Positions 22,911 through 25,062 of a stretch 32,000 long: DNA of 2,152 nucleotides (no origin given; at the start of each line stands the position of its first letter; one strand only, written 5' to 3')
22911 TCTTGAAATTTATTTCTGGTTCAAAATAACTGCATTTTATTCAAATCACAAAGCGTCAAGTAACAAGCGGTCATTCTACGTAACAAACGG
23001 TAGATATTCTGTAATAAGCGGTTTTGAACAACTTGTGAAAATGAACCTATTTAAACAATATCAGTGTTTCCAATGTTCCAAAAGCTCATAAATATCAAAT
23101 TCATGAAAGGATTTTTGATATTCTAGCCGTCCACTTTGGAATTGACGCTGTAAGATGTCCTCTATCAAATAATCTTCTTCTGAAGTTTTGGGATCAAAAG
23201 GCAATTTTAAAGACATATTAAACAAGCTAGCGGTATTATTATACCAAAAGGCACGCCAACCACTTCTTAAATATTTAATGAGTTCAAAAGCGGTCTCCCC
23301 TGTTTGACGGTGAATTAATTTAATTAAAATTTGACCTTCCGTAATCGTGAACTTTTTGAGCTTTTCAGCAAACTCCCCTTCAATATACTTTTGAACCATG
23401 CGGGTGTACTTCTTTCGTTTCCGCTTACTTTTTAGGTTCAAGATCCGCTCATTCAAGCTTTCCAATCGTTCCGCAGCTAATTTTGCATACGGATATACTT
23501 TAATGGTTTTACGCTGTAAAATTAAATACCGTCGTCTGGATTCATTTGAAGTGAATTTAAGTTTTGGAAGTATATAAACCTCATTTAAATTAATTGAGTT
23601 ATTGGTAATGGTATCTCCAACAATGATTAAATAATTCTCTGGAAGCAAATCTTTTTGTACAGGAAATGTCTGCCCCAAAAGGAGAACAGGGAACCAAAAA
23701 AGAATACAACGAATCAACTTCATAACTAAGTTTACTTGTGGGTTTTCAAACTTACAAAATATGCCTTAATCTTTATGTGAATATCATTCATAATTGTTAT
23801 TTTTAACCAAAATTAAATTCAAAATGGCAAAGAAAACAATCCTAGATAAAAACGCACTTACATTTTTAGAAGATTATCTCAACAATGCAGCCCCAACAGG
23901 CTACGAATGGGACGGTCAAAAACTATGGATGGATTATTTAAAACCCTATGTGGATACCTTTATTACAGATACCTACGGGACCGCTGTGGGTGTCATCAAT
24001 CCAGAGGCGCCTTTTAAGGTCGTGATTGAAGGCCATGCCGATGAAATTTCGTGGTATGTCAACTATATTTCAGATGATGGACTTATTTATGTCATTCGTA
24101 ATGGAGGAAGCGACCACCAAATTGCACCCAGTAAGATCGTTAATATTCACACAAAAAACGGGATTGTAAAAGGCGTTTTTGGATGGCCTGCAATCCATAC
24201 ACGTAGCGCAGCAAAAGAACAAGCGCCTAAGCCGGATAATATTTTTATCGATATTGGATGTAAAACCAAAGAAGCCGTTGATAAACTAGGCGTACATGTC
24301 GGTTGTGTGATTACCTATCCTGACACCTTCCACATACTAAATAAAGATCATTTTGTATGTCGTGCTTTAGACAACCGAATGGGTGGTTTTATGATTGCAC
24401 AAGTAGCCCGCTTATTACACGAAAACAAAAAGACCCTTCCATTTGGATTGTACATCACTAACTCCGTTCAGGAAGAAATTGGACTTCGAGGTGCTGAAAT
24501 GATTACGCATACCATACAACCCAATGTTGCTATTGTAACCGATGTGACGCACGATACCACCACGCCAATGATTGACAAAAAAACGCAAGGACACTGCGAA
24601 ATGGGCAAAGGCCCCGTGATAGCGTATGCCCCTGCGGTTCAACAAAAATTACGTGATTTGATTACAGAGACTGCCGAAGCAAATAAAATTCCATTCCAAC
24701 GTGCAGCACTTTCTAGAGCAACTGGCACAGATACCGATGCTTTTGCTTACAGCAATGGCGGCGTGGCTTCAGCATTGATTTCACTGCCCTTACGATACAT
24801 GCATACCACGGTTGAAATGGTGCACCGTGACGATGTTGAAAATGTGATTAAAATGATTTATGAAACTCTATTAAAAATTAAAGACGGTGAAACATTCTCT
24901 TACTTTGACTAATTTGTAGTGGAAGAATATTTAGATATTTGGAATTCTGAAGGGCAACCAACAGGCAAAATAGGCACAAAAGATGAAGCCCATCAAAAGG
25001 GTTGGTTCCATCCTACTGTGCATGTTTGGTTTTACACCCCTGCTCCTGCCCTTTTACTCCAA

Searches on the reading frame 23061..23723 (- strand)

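Call 93: search_protein_families(library=pfam, proteins=[window:23061-23723:-], max_evalue=0.001)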
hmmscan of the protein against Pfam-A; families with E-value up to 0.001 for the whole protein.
window:23061-23723:- (220 aa): 1 family
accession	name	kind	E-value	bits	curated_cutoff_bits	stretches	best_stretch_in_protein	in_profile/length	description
PF14127.11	DUF4294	-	4.4e-58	196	27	1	38-193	2-155/155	Domain of unknown function (DUF4294)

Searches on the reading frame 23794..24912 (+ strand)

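Call 93: search_protein_families(library=pfam, proteins=[window:23794-24912:+], max_evalue=0.001)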
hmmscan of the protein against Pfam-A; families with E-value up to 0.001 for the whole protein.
window:23794-24912:+ (372 aa): 2 families
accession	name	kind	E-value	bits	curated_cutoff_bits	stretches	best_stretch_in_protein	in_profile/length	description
PF05343.19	Peptidase_M42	-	6.9e-73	245.7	23.2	1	69-354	8-292/292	M42 glutamyl aminopeptidase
PF04389.22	Peptidase_M28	-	0.00065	19.9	21.3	0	191-338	30-169/193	Peptidase family M28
